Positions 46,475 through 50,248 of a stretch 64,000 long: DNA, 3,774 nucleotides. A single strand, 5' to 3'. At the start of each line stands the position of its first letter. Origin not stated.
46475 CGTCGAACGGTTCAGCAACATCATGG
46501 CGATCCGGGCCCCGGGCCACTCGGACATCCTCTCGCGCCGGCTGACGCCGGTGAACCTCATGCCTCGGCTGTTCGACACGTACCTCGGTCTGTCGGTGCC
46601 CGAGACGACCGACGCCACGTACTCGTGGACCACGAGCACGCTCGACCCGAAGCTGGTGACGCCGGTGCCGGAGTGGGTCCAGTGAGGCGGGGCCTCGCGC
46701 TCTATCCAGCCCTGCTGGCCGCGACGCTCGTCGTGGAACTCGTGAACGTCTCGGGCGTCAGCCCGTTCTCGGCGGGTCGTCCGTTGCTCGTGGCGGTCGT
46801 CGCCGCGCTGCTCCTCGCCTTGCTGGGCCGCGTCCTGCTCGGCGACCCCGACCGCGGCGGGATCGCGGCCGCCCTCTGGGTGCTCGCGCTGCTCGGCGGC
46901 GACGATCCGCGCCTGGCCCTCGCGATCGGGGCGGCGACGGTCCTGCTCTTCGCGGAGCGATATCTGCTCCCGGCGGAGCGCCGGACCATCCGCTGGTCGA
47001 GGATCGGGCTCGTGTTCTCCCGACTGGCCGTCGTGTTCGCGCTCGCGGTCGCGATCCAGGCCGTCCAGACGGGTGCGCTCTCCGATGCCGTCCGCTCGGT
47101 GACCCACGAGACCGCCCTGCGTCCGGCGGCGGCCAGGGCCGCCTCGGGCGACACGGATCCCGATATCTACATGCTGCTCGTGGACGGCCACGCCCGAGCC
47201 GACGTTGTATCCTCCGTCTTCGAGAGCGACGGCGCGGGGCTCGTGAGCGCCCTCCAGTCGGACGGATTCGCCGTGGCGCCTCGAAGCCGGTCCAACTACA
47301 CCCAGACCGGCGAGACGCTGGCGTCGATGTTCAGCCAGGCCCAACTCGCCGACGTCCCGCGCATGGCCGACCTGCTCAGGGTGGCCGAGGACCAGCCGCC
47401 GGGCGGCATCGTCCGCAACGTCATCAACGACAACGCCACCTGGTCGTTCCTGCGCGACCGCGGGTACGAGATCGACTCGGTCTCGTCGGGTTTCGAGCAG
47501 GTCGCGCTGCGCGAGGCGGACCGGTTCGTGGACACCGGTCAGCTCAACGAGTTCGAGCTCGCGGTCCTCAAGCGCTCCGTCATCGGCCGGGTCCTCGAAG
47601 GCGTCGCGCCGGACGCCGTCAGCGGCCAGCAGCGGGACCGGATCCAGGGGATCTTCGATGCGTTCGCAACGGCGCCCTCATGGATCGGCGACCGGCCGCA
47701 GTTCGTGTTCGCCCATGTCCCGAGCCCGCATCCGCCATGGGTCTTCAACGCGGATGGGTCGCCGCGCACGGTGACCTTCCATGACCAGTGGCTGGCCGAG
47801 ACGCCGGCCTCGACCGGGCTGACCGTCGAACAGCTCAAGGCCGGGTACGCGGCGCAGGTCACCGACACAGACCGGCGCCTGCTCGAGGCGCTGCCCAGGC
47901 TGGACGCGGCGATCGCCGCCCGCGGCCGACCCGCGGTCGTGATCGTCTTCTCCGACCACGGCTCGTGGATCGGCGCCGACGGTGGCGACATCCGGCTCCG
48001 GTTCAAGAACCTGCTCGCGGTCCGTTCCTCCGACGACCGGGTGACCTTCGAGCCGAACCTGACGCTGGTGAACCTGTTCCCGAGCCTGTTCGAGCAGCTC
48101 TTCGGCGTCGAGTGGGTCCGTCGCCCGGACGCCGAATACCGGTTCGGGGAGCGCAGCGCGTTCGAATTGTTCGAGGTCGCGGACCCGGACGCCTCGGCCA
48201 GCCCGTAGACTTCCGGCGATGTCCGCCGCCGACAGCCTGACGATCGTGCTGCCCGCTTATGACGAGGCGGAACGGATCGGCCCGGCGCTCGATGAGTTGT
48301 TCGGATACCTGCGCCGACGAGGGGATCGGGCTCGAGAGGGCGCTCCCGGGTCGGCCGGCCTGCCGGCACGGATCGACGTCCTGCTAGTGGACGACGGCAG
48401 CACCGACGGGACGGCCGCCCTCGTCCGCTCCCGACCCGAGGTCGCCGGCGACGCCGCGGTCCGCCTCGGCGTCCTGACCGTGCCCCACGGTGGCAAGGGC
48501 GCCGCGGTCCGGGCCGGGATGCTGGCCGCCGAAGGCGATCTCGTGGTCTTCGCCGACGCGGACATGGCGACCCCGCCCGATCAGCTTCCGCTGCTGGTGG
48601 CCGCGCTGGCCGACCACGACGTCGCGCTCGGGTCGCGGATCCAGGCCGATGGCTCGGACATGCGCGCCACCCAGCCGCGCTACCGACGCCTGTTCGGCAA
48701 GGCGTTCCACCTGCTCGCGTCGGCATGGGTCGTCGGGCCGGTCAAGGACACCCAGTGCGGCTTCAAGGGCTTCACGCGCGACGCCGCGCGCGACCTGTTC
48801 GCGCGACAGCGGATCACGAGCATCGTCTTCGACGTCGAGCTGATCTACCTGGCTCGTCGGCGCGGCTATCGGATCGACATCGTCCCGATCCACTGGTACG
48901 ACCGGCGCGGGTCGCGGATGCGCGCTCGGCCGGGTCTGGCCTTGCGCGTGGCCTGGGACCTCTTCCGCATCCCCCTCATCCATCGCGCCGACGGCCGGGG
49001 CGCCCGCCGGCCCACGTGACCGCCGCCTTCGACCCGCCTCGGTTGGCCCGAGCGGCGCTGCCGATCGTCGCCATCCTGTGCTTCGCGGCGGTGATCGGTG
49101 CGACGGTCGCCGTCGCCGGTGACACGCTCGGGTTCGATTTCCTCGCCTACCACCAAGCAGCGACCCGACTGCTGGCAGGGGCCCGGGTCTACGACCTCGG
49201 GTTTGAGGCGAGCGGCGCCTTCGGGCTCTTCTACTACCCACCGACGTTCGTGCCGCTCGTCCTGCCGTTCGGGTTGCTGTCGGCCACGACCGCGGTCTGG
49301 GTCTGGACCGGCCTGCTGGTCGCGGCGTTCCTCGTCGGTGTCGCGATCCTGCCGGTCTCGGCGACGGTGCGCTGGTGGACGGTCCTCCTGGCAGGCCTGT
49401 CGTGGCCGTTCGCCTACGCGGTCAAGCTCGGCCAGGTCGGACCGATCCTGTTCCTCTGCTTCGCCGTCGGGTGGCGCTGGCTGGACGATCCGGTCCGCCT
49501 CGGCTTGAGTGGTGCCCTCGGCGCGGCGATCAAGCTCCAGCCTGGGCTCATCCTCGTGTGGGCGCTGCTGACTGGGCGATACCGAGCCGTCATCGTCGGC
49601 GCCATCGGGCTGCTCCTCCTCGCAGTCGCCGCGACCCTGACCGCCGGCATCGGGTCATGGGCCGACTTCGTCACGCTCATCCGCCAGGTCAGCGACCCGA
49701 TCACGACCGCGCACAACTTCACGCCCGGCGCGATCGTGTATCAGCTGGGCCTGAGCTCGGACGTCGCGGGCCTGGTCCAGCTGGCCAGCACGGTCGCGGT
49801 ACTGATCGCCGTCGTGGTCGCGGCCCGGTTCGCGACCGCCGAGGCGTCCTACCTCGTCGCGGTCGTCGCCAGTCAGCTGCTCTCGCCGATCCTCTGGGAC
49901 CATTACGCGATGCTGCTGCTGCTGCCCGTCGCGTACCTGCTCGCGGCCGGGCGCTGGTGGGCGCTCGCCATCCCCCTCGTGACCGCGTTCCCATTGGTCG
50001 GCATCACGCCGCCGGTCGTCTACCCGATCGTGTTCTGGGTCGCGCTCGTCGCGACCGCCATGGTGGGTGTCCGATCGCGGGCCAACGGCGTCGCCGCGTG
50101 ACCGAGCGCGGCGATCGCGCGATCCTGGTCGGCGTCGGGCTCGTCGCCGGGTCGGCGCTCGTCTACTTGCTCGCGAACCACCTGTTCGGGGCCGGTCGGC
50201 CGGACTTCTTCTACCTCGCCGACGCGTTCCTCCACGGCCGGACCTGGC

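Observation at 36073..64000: A 28-kb envelope-glycan island packed with GT-C/GT87 enzymes, phosphotransferase-like paralogs and polyprenol-phosphate-sugar synthases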

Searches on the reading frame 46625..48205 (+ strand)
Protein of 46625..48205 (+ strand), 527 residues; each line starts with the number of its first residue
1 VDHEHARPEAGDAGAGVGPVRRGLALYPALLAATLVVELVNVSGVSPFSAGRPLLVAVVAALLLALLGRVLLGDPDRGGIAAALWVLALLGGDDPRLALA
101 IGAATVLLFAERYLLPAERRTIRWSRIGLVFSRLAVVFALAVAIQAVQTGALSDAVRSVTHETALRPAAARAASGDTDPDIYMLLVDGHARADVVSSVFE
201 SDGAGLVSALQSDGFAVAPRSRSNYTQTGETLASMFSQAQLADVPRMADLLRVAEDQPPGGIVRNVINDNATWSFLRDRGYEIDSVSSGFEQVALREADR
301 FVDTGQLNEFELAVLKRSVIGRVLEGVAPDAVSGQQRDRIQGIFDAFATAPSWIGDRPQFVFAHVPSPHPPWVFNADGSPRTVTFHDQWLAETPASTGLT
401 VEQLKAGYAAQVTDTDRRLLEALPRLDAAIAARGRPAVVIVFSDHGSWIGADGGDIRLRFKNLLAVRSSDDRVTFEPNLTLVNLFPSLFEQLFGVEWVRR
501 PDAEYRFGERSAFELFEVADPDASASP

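Call 7: search_protein_families(library=pfam, proteins=[window:46625-48205:+], max_evalue=0.01)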
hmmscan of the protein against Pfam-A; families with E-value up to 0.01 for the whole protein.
window:46625-48205:+ (527 aa): 1 family
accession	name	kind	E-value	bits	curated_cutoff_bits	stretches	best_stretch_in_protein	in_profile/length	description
PF00884.28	Sulfatase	-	4.4e-05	23.4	25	1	356-453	162-249/301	Sulfatase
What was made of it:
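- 46682..48208 (+): AP-superfamily membrane phosphotransferase paralog 4 (g10). Sulfatase 23.4 bits, below the gathering score (call 7).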

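Call 12: search_protein_families(library=ncbifam, proteins=[window:46625-48205:+], max_evalue=0.01)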
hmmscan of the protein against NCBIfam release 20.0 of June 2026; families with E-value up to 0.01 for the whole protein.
window:46625-48205:+ (527 aa): 0 families

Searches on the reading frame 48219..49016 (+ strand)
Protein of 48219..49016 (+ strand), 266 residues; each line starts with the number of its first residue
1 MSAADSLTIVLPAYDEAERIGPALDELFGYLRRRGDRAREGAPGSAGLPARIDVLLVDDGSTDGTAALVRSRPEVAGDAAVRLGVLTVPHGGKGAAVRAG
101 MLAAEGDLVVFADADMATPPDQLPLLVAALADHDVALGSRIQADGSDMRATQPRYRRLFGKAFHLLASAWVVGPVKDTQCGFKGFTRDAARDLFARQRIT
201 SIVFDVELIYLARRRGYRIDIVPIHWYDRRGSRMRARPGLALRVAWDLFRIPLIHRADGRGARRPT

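Call 8: search_protein_families(library=pfam, proteins=[window:48219-49016:+], max_evalue=0.01)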
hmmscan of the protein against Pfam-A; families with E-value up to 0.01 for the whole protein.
window:48219-49016:+ (266 aa): 4 families
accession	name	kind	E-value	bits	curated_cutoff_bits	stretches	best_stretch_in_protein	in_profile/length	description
PF00535.33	Glycos_transf_2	-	7.3e-21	75.3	23.3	1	8-194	1-168/168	Glycosyl transferase family 2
PF13641.12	Glyco_tranf_2_3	-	3e-06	27.8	27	1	54-223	33-205/230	Glycosyltransferase like family 2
PF13506.12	Glyco_transf_21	-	0.00018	21.4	21.7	1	93-137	18-62/174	Glycosyl transferase family 21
PF10111.15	Glyco_tranf_2_2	-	0.0093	15.9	27.3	0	51-124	29-100/276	Glycosyltransferase like family 2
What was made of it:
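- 48219..49019 (+): Soluble GT2, polyprenol-phosphate-sugar-synthase-like (g11). Glycos_transf_2 75 bits (call 8).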

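Call 13: search_protein_families(library=ncbifam, proteins=[window:48219-49016:+], max_evalue=0.01)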
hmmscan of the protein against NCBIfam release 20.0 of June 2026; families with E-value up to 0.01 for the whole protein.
window:48219-49016:+ (266 aa): 15 families
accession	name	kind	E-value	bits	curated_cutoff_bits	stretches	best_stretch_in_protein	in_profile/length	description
NF041391.1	DPhHxTase_Halo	equivalog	8.5e-15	54.3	375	1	53-232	26-189/213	dolichyl-phosphate hexose transferase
NF007986.1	PRK10714.1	equivalog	4.6e-12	45.6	529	1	46-150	33-136/316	undecaprenyl-phosphate 4-deoxy-4-formamido-L-arabinose transferase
NF047588.1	GlcsyltransPgfSStrep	equivalog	7.1e-11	41.9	500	1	9-194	5-168/308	glycosyltransferase PgfS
NF041875.1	EPS_EpsD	equivalog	2.2e-10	40.5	370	1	50-176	29-149/325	exopolysaccharide biosynthesis glycosyltransferase EpsD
TIGR04182.1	glyco_TIGR04182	equivalog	8.9e-10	38.4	325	1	53-238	29-203/293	S-layer glycoprotein N-glycosyltransferase AglJ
NF010496.0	PRK13915.1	equivalog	7e-09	35.2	262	1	6-134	32-147/307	glucosyl-3-phosphoglycerate synthase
TIGR03469.1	HpnB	hypoth_equivalog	1.1e-08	34.5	379.25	1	7-140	46-170/386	hopene-associated glycosyltransferase HpnB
TIGR04283.1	glyco_like_mftF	equivalog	3.7e-08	33.2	182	1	52-142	29-110/221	TIGR04283 family arsenosugar biosynthesis glycosyltransferase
TIGR03965.1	mycofact_glyco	equivalog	4.6e-07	29.1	280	1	51-141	105-191/467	mycofactocin biosynthesis glycosyltransferase MftF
NF058614.1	PPMAGASynPpgS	equivalog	1.7e-06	27.7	370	1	53-224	28-194/226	polyprenyl-phospho-N-acetylgalactosaminyl synthase PpgS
NF007482.0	PRK10073.1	equivalog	1e-05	24.7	423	1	51-135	35-117/334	glycosyltransferase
TIGR03937.1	PgaC_IcaA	equivalog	2.3e-05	23.5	422.3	1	52-133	75-153/407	poly-beta-1,6-N-acetyl-D-glucosamine synthase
TIGR04242.1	nodulat_NodC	equivalog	0.00055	19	550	1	51-135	79-161/395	chitooligosaccharide synthase NodC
NF038302.1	EPS_HpsE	equivalog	0.00081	18.5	300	1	7-120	3-101/307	hormogonium polysaccharide biosynthesis glycosyltransferase HpsE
NF047683.1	TeichurnBiosyTuaG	equivalog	0.0066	16.1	400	1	53-137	37-118/252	teichuronic acid biosynthesis protein TuaG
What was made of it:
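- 48219..49019 (+): The best NCBIfam hits are dolichyl-P-hexose transferase and ArnC, both below cut-off (call 13).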

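Call 63: search_solved_structures(query=window:48219-49016:+, max_evalue=0.001)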
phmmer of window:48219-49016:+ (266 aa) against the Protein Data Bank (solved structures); distinct sequences matched with E-value up to 0.001: 12.
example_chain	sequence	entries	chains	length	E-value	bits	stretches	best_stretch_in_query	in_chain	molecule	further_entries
9bhc_C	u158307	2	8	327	2e-11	47.1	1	48-229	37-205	Undecaprenyl-phosphate 4-deoxy-4-formamido-L-arabinose transferase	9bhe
8vxh_A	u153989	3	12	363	2.7e-11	46.7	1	48-228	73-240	Undecaprenyl-phosphate 4-deoxy-4-formamido-L-arabinose transferase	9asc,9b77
9hwj_A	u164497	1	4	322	5e-10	42.6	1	46-166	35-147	Undecaprenyl-phosphate 4-deoxy-4-formamido-L-arabinose transferase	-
5mlz_A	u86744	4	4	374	4.2e-09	39.5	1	38-194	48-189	Dolichol monophosphate mannose synthase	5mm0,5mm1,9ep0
6yv7_B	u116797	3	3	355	3.3e-07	33.3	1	51-171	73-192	Glycosyl transferase, family 2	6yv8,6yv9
6yv7_A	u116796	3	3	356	3.4e-07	33.3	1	51-171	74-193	Glycosyl transferase, family 2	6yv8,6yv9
3ckj_A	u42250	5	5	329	8.1e-05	25.5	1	7-132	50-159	Putative uncharacterized protein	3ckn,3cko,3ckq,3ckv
7pdo_A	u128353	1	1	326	0.00021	24.1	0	52-130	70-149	Glucosyl-3-phosphoglycerate synthase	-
7p5l_A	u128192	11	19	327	0.00023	24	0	52-130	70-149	Glucosyl-3-phosphoglycerate synthase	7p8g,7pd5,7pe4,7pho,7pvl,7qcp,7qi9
4y6n_A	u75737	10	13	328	0.00055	22.8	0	53-130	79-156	Glucosyl-3-phosphoglycerate synthase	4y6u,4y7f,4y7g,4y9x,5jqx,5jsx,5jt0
3e25_A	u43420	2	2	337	0.00058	22.7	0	53-130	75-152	Putative uncharacterized protein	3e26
4ddz_A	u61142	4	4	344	0.00058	22.7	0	53-130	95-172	GLUCOSYL-3-PHOSPHOGLYCERATE SYNTHASE (GpgS) | Glucosyl-3-phosphoglycerate synthase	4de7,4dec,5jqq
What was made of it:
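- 48219..49019 (+): The nearest solved relatives are ArnC (47 bits) and Dol-P-Man synthase 5mlz (call 63).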

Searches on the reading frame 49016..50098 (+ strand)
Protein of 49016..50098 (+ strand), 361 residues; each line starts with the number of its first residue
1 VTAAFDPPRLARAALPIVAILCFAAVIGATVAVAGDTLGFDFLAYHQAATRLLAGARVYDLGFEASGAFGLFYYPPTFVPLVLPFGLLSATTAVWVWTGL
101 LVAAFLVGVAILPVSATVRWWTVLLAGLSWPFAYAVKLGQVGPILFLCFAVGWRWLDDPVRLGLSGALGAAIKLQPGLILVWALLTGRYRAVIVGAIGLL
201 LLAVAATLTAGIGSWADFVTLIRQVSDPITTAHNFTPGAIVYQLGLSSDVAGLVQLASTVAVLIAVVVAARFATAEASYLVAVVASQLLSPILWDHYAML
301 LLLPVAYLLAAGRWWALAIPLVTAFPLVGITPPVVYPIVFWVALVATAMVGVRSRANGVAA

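Call 8: search_protein_families(library=pfam, proteins=[window:49016-50098:+], max_evalue=0.01)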
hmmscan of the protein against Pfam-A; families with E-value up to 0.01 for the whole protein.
window:49016-50098:+ (361 aa): 1 family
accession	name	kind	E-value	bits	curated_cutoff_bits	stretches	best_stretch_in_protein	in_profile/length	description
PF09594.16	GT87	-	1.7e-22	80.8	25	1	72-291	1-237/237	Glycosyltransferase family 87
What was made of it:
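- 49016..50101 (+): GT87 glycosyltransferase (g12). GT87 80.8 bits (call 8).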

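Call 12: search_protein_families(library=ncbifam, proteins=[window:49016-50098:+], max_evalue=0.01)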
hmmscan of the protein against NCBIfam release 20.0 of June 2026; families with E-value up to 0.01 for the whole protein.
window:49016-50098:+ (361 aa): 0 families
